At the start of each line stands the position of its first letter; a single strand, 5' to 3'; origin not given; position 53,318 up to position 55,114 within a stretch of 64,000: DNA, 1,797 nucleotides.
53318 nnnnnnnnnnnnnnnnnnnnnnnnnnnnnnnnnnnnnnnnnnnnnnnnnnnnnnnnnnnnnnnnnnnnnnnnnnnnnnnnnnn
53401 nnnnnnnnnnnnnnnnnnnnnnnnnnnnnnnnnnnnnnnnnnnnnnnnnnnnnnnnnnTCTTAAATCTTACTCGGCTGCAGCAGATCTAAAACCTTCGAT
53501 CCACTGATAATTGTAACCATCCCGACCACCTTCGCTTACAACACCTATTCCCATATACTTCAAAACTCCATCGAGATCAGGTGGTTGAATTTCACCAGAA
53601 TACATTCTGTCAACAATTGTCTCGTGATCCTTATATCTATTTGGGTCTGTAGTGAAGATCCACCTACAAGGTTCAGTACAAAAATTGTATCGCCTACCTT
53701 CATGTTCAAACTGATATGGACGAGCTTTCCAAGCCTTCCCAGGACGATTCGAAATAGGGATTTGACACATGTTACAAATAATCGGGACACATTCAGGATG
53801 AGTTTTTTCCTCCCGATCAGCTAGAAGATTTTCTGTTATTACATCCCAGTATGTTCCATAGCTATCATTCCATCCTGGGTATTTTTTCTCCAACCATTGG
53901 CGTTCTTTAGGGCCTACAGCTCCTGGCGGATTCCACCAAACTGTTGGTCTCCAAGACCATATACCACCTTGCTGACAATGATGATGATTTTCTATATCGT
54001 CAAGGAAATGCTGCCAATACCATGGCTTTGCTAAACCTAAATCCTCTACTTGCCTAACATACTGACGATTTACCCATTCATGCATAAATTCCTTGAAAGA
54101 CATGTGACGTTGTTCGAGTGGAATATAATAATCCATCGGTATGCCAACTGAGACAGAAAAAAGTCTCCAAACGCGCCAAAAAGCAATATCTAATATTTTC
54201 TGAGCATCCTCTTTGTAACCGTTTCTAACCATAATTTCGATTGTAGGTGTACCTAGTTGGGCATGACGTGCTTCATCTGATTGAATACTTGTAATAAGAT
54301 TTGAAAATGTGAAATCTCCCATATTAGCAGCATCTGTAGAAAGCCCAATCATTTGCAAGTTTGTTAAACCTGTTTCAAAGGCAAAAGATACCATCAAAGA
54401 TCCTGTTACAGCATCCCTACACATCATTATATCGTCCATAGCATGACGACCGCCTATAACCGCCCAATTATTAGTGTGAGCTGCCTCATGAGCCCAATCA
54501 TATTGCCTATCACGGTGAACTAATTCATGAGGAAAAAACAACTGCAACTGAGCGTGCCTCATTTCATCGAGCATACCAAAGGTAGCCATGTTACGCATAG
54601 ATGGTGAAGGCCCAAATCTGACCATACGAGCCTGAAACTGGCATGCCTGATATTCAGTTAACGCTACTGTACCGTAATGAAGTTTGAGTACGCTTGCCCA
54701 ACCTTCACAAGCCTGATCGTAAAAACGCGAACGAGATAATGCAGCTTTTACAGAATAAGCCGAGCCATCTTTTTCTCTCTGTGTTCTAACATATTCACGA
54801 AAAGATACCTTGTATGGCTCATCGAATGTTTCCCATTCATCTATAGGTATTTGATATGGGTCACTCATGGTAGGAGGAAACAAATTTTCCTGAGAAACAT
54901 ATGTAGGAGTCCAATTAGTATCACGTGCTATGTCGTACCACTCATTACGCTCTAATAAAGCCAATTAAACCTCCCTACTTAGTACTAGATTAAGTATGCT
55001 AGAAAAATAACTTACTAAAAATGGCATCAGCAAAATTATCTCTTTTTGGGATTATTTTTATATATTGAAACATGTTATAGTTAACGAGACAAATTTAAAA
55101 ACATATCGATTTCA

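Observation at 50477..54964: Complete T4MO/isoprene-monooxygenase-type soluble di-iron monooxygenase operon in a streamlined low-GC alphaproteobacterial core region, with no regulator or known downstream pathway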

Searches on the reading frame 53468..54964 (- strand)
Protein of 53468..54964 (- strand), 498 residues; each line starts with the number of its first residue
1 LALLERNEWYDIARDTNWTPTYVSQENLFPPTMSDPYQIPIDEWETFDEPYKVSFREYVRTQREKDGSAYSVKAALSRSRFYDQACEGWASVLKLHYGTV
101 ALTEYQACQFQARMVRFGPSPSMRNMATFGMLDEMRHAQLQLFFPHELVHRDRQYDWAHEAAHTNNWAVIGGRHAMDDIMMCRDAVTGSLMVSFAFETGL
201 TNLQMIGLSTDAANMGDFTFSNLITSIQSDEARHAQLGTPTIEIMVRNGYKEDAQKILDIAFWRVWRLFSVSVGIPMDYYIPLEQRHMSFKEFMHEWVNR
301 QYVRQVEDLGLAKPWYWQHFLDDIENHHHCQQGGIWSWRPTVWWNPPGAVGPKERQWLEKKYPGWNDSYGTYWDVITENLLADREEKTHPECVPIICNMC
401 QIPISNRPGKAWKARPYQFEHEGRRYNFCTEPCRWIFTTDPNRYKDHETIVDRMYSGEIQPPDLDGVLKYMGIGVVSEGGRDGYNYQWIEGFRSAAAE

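Call 3: search_protein_families(library=pfam, proteins=[window:53468-54964:-])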
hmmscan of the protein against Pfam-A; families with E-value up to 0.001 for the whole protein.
window:53468-54964:- (498 aa): 2 families
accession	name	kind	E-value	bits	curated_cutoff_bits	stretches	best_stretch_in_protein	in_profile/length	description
PF02332.24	Phenol_Hydrox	-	1.1e-71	241.5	24.4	1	18-247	1-228/230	Methane/Phenol/Alkene Hydroxylase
PF04945.19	YHS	-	4.8e-08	33.3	30.3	1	414-447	13-46/47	YHS domain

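Call 4: search_protein_families(library=ncbifam, proteins=[window:53468-54964:-])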
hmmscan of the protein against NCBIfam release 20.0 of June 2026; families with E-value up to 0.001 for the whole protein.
window:53468-54964:- (498 aa): 0 families

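Call 5: search_solved_structures(query=window:53468-54964:-, show_alignments=2)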
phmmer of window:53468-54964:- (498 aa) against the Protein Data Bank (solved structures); distinct sequences matched with E-value up to 0.001: 31.
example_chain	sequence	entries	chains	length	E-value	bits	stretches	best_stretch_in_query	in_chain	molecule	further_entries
1t0q_A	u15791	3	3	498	1.8e-197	660.6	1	1-494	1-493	toluene, o-xylene monooxygenase oxygenase subunit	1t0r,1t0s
3rne_A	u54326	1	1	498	4.2e-197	659.4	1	1-494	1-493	Toluene o-xylene monooxygenase component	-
3rn9_A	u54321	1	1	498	4.2e-197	659.4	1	1-494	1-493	Toluene o-xylene monooxygenase component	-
2inc_A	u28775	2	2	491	1.6e-196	657.5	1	3-492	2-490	Toluene, o-xylene monooxygenase oxygenase subunit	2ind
3rnc_A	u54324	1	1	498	1.8e-196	657.3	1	1-494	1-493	Toluene o-xylene monooxygenase component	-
3rnb_A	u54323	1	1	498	1.9e-196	657.2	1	1-494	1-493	Toluene o-xylene monooxygenase component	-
3rnf_A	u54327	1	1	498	2.4e-196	656.9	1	1-494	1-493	Toluene o-xylene monooxygenase component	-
3n1z_A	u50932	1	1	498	2.7e-196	656.7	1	1-494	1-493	Toluene o-xylene monooxygenase component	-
2rdb_A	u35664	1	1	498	3e-196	656.6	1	1-494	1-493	Toluene, o-xylene monooxygenase oxygenase subunit;alpha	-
3n20_A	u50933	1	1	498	3.5e-196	656.3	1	1-494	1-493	Toluene o-xylene monooxygenase component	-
3n1x_A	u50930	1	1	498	4.9e-196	655.9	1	1-494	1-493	Toluene o-xylene monooxygenase component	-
3n1y_A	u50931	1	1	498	6.8e-196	655.4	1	1-494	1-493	Toluene o-xylene monooxygenase component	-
3rna_A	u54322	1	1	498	1.1e-195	654.8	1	1-494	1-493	Toluene o-xylene monooxygenase component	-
3rng_A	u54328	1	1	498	2.9e-195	653.3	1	1-494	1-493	Toluene o-xylene monooxygenase component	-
3dhg_A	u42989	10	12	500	5e-194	649.2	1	1-493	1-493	toluene 4-monooxygenase hydroxylase alpha subunit | Toluene-4-monooxygenase system protein A | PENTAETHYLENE GLYCOL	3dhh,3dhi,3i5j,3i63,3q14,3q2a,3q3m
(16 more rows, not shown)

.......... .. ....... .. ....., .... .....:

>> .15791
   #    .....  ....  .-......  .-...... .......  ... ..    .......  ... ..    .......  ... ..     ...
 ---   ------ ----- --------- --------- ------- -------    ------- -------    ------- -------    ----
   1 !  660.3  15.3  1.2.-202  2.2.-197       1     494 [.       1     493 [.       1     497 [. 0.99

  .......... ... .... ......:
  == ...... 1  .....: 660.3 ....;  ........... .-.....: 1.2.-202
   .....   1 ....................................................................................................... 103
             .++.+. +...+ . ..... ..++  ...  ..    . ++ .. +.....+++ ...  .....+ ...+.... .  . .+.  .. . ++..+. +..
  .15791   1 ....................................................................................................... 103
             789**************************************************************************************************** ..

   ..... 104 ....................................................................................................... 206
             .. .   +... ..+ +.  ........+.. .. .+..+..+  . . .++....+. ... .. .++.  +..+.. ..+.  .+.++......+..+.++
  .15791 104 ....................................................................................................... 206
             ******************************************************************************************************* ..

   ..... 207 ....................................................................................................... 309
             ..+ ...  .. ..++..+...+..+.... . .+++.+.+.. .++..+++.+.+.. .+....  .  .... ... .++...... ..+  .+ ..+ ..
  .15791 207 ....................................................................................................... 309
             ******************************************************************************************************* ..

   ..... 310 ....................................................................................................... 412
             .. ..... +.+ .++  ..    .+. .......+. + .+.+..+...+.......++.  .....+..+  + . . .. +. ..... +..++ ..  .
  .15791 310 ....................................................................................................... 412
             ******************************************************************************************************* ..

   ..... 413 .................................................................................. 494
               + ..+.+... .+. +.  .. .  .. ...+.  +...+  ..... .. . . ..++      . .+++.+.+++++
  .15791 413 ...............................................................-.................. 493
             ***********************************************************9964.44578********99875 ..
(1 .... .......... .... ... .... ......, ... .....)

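Call 8: find_homologous_proteins(query=window:53468-54964:-, max_evalue=1e-30)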
Query window:53468-54964:- (498 aa): 793 proteins with E <= 1e-30 among 2856 candidates; the best 120 are listed.
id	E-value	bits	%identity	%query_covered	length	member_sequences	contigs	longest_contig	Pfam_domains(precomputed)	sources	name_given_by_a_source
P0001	0.0e+0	1033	83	100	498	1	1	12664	PF04945.20,PF02332.25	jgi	jgi:toluene monooxygenase system protein A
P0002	0.0e+0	1022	82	100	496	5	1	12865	PF04945.20,PF02332.25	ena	-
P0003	0.0e+0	1021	82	100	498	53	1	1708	PF04945.20,PF02332.25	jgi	-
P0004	0.0e+0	1019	82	100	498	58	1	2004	PF04945.20,PF02332.25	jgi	jgi:toluene monooxygenase system protein A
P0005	0.0e+0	1015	82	100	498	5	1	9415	PF04945.20,PF02332.25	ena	-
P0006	0.0e+0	1011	81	100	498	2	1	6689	PF04945.20,PF02332.25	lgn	-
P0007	4.2e-294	994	81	100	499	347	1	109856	PF04945.20,PF02332.25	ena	-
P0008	5.6e-281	951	76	100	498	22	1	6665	PF04945.20,PF02332.25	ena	-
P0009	1.0e-253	861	68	100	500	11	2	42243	PF04945.20,PF02332.25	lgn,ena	-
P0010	1.7e-250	851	69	100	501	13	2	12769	PF04945.20,PF02332.25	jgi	jgi:toluene monooxygenase system protein A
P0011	1.0e-246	838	67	99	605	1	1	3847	PF06234.19,PF04945.20,PF02332.25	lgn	-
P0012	8.7e-246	835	69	98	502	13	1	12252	PF04945.20,PF02332.25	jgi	jgi:toluene monooxygenase system protein A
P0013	2.0e-245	834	67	100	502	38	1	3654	PF04945.20,PF02332.25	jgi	-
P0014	1.1e-244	831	67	99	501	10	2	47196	PF04945.20,PF02332.25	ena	-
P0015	8.6e-244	828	67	99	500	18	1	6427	PF04945.20,PF02332.25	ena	-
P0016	1.9e-243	827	66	99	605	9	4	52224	PF06234.19,PF04945.20,PF02332.25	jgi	jgi:toluene monooxygenase system protein A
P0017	7.4e-240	815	83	80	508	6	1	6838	PF02332.25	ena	-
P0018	3.4e-238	810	65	99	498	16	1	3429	PF04945.20,PF02332.25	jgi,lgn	jgi:toluene monooxygenase system protein A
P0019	1.7e-234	798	64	100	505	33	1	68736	PF04945.20,PF02332.25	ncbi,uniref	ncbi:YHS domain-containing protein [Pseudonocardia xishanensis]|uniref:propane 2-monooxygenase n=1 T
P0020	3.9e-232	790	63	98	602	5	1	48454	PF06234.19,PF04945.20,PF02332.25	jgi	jgi:toluene monooxygenase system protein A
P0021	8.4e-232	789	64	98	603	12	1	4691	PF06234.19,PF04945.20,PF02332.25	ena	-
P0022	3.2e-231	787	64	98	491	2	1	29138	PF04945.20,PF02332.25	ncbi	-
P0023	5.6e-230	783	63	98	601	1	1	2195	PF06234.19,PF04945.20,PF02332.25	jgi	jgi:toluene monooxygenase system protein A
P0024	6.9e-230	783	63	100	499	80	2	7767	PF04945.20,PF02332.25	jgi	jgi:toluene monooxygenase system protein A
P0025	5.0e-229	780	62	100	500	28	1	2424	PF04945.20,PF02332.25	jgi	jgi:toluene monooxygenase system protein A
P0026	5.2e-227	773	63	98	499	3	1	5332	PF04945.20,PF02332.25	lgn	-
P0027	4.1e-226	770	64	98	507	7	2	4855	PF04945.20,PF02332.25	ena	-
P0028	1.9e-222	758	63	98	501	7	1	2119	PF04945.20,PF02332.25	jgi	jgi:toluene monooxygenase system protein A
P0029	9.1e-222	756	62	98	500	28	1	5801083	PF04945.20,PF02332.25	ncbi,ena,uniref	ncbi:YHS domain-containing protein [Reyranella sp.]|uniref:YHS domain-containing protein n=1 Tax=Rey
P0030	1.1e-215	736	62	98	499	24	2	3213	PF04945.20,PF02332.25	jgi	jgi:toluene monooxygenase system protein A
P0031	3.4e-215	734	60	100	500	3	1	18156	PF04945.20,PF02332.25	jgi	-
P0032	6.0e-215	733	62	98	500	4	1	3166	PF04945.20,PF02332.25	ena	-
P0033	1.2e-214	732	60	98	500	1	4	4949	PF04945.20,PF02332.25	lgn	-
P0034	1.8e-213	728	61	100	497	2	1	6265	PF04945.20,PF02332.25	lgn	-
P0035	3.1e-213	728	60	100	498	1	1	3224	PF04945.20,PF02332.25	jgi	jgi:toluene monooxygenase system protein A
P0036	4.2e-213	727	60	100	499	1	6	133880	PF04945.20,PF02332.25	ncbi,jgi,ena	jgi:toluene monooxygenase system protein A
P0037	8.2e-213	726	60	99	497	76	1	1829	PF02332.25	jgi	jgi:toluene monooxygenase system protein A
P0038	8.2e-213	726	61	100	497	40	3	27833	PF04945.20,PF02332.25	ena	-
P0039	1.9e-212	725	82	48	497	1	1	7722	PF04945.20,PF02332.25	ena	-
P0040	4.5e-212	724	60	98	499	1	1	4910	PF04945.20,PF02332.25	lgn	-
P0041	2.8e-211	721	60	100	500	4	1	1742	PF04945.20,PF02332.25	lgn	-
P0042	3.0e-211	721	60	100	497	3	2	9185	PF04945.20,PF02332.25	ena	-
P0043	4.4e-211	720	60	100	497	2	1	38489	PF04945.20,PF02332.25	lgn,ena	-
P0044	1.6e-209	715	59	100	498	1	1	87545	PF04945.20,PF02332.25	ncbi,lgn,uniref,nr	ncbi:YHS domain-containing protein [Gordonia sp. TBRC 11910]|uniref:propane 2-monooxygenase n=1 Tax=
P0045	1.6e-209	715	59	100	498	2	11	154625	PF04945.20,PF02332.25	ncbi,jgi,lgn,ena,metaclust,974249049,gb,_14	metaclust:\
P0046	2.6e-209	715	59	100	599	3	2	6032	PF06234.19,PF04945.20,PF02332.25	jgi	jgi:toluene monooxygenase system protein A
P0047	2.6e-209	715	59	100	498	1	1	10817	PF04945.20,PF02332.25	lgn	-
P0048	1.0e-208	713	59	100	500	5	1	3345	PF04945.20,PF02332.25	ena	-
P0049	4.4e-208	711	58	99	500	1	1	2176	PF04945.20,PF02332.25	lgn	-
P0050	2.5e-207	708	58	99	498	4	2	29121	PF04945.20,PF02332.25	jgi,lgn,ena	-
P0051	2.7e-207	708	58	100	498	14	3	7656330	PF04945.20,PF02332.25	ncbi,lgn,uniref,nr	ncbi:YHS domain-containing protein [Nocardia africana]|uniref:propane 2-monooxygenase n=1 Tax=Nocard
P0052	2.7e-207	708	58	100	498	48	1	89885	PF04945.20,PF02332.25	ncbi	-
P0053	4.4e-207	707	59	98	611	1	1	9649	PF06234.19,PF02332.25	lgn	-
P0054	7.5e-207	707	58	99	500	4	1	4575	PF04945.20,PF02332.25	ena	-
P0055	1.3e-206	706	57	99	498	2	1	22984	PF04945.20,PF02332.25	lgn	-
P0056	3.0e-206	704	59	99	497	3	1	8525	PF04945.20,PF02332.25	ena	-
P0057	3.1e-206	704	58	99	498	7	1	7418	PF04945.20,PF02332.25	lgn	-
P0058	3.7e-206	704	58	100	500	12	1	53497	PF04945.20,PF02332.25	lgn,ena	-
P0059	5.2e-206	704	59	100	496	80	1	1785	PF04945.20,PF02332.25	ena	-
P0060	5.4e-206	704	57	99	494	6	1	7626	PF04945.20,PF02332.25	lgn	-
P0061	6.0e-206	704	58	99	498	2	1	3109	PF04945.20,PF02332.25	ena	-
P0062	6.3e-206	703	58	99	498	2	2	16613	PF04945.20,PF02332.25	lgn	-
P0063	6.4e-206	703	57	100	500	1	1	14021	PF04945.20,PF02332.25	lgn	-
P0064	1.0e-205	703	57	100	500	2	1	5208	PF04945.20,PF02332.25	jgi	-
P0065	1.0e-205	703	57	99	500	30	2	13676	PF04945.20,PF02332.25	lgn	-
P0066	1.2e-205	703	58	98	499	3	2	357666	PF04945.20,PF02332.25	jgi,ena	-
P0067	1.6e-205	702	57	99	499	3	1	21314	PF04945.20,PF02332.25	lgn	-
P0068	2.4e-205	702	58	98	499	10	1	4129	PF04945.20,PF02332.25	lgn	-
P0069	2.6e-205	701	57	99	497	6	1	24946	PF04945.20,PF02332.25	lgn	-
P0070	2.7e-205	701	57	100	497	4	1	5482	PF04945.20,PF02332.25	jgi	-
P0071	3.1e-205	701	57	99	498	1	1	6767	PF04945.20,PF02332.25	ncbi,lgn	-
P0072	3.2e-205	701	58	100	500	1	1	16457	PF04945.20,PF02332.25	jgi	-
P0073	6.8e-205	700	58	100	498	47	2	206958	PF04945.20,PF02332.25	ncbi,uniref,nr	ncbi:YHS domain-containing protein [Saccharopolyspora oryzae]|uniref:propane 2-monooxygenase n=1 Tax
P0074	7.0e-205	700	57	100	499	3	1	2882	PF04945.20,PF02332.25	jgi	jgi:toluene monooxygenase system protein A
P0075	1.6e-204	699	57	99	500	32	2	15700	PF04945.20,PF02332.25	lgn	-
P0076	4.1e-204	697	57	100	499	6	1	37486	PF04945.20,PF02332.25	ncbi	-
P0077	5.8e-204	697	57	99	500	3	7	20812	PF04945.20,PF02332.25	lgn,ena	-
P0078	7.7e-204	697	57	99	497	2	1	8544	PF04945.20,PF02332.25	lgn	-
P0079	9.3e-204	696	56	99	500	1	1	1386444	PF04945.20,PF02332.25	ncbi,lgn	ncbi:MAG: aromatic/alkene/methane monooxygenase hydroxylase/oxygenase subunit alpha [Pseudomonadota 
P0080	1.0e-203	696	56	99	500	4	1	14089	PF04945.20,PF02332.25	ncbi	ncbi:MAG: aromatic/alkene/methane monooxygenase hydroxylase/oxygenase subunit alpha [Pseudomonas sp.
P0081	3.2e-203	695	57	100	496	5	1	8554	PF04945.20,PF02332.25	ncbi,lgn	-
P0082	3.2e-203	695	58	98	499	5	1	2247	PF04945.20,PF02332.25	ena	-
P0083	4.3e-203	694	55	99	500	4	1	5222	PF04945.20,PF02332.25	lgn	-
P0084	4.6e-203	694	56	99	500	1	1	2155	PF04945.20,PF02332.25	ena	-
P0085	5.1e-203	694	58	100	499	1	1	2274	PF04945.20,PF02332.25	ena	-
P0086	5.4e-203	694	57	100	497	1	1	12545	PF04945.20,PF02332.25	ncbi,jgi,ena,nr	ncbi:MAG TPA: toluene monooxygenase [Xanthobacteraceae bacterium]|nr:toluene monooxygenase [Xanthoba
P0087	7.7e-203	693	56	99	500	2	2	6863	PF04945.20,PF02332.25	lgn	-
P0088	8.1e-203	693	59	98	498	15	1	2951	PF04945.20,PF02332.25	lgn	-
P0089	1.0e-202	693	58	99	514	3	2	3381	PF04945.20,PF02332.25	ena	-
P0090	1.8e-202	692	58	99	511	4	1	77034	PF04945.20,PF02332.25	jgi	jgi:toluene monooxygenase system protein A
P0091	2.5e-202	692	56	99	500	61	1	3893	PF04945.20,PF02332.25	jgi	-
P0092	2.6e-202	692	57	100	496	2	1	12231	PF04945.20,PF02332.25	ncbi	-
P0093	2.7e-202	691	56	99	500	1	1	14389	PF04945.20,PF02332.25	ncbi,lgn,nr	ncbi:MAG: aromatic/alkene/methane monooxygenase hydroxylase/oxygenase subunit alpha [Rugosibacter sp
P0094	4.7e-202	691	57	100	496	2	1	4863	PF04945.20,PF02332.25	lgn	-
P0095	5.6e-202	690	56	99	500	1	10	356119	PF04945.20,PF02332.25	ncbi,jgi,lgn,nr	ncbi:MAG: aromatic/alkene/methane monooxygenase hydroxylase/oxygenase subunit alpha [Rugosibacter sp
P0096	5.7e-202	690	57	98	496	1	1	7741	PF04945.20,PF02332.25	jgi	jgi:toluene monooxygenase system protein A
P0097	7.8e-202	690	56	98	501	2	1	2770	PF04945.20,PF02332.25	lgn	-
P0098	8.5e-202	690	58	98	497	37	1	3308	PF04945.20,PF02332.25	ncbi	-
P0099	9.1e-202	690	57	99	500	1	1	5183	PF04945.20,PF02332.25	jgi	jgi:toluene monooxygenase system protein A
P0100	1.1e-201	689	56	99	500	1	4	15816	PF04945.20,PF02332.25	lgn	-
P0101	1.2e-201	689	56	99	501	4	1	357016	PF04945.20,PF02332.25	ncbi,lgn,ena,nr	ncbi:MAG: toluene monooxygenase [Betaproteobacteria bacterium HGW-Betaproteobacteria-11]|nr:MAG: tol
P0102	1.3e-201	689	55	99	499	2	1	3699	PF04945.20,PF02332.25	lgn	-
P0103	1.7e-201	689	56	99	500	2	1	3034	PF04945.20,PF02332.25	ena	-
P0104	1.9e-201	689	57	99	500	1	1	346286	PF04945.20,PF02332.25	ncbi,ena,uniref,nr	ncbi:toluene 4-monooxygenase protein A [Solimonas aquatica]|uniref:Toluene 4-monooxygenase protein A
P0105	2.2e-201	688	56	100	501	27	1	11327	PF04945.20,PF02332.25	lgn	-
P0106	2.7e-201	688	56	99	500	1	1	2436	PF04945.20,PF02332.25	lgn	-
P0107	2.9e-201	688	57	99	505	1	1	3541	PF04945.20,PF02332.25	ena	-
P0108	3.2e-201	688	57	99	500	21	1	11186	PF04945.20,PF02332.25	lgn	-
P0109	3.4e-201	688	56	99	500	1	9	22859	PF04945.20,PF02332.25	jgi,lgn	-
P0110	3.5e-201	688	56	99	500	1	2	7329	PF04945.20,PF02332.25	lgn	-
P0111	4.6e-201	687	57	99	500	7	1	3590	PF04945.20,PF02332.25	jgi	jgi:toluene monooxygenase system protein A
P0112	1.1e-200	686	58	100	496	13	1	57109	PF04945.20,PF02332.25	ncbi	-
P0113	1.2e-200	686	56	99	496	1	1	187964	PF04945.20,PF02332.25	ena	-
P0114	1.2e-200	686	56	99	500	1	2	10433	PF04945.20,PF02332.25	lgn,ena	-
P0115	1.5e-200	686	56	99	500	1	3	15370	PF04945.20,PF02332.25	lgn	-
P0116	2.0e-200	685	56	99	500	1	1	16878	PF04945.20,PF02332.25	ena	-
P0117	2.1e-200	685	56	99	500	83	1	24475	PF04945.20,PF02332.25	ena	-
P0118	2.7e-200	685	57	100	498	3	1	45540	PF04945.20,PF02332.25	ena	-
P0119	3.0e-200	685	57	100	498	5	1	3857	PF02332.25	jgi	jgi:toluene monooxygenase system protein A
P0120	3.5e-200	684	56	100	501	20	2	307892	PF02332.25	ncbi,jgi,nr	ncbi:MAG: toluene monooxygenase [Thermomicrobiales bacterium]|jgi:toluene monooxygenase system prote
